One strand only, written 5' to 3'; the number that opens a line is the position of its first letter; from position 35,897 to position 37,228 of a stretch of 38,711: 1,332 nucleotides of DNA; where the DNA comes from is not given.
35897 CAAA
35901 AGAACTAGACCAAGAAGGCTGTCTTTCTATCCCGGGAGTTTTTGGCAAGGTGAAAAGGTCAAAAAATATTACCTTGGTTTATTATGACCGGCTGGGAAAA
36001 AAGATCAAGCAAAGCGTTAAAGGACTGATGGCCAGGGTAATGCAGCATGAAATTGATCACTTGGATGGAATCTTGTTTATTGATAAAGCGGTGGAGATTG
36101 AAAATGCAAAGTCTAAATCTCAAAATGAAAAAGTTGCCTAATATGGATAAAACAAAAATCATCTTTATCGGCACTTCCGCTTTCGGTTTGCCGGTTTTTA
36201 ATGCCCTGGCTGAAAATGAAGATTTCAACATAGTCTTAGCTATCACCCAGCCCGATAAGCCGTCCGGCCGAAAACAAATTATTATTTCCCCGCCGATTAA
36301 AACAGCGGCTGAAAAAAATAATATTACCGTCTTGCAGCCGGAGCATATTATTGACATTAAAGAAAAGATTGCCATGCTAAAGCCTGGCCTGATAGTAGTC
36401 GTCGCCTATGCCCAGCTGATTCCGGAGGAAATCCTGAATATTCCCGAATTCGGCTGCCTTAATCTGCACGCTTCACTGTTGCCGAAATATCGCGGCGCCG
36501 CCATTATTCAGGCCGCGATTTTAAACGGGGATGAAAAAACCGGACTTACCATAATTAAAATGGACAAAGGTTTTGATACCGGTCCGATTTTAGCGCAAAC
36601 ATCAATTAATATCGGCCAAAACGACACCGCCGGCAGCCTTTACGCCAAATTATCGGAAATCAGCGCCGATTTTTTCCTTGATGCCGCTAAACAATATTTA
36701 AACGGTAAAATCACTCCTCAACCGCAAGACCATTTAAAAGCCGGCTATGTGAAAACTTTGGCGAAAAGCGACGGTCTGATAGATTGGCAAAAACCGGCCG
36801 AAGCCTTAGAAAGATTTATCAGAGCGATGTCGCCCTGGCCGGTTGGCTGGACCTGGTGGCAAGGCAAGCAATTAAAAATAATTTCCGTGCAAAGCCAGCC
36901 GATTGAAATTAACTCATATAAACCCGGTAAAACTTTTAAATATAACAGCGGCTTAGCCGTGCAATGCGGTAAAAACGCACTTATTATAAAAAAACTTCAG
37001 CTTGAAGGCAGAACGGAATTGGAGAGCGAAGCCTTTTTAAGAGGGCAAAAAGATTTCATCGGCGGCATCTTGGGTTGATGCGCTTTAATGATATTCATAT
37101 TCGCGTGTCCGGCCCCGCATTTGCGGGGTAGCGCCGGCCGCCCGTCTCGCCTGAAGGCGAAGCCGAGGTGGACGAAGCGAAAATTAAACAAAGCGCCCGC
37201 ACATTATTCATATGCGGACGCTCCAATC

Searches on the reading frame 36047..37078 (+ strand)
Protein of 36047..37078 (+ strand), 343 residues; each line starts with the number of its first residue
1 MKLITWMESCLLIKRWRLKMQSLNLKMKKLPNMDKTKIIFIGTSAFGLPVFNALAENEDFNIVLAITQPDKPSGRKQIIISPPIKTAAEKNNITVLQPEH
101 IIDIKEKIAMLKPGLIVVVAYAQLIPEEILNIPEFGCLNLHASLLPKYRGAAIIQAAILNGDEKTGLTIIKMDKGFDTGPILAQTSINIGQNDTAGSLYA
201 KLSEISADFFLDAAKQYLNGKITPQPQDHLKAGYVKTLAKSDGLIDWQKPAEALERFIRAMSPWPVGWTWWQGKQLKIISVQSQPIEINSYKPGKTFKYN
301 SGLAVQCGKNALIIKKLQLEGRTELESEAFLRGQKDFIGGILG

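Call 12: search_protein_families(library=pfam, proteins=[window:36047-37078:+], max_evalue=0.01)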
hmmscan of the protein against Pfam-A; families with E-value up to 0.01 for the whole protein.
window:36047-37078:+ (343 aa): 2 families
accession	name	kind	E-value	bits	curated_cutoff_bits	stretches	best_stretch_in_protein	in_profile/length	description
PF00551.24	Formyl_trans_N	-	8e-40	136.9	26.1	1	37-210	2-177/181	Formyl transferase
PF02911.23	Formyl_trans_C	-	6.6e-23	81.2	21.1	1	238-334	2-99/100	Formyl transferase, C-terminal domain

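Call 41: find_encoding_contigs(protein=window:36047-37078:+, flank=10000, max_places=4)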
Protein window:36047-37078:+ (343 aa): no gene with exactly this product is on record in the collection.
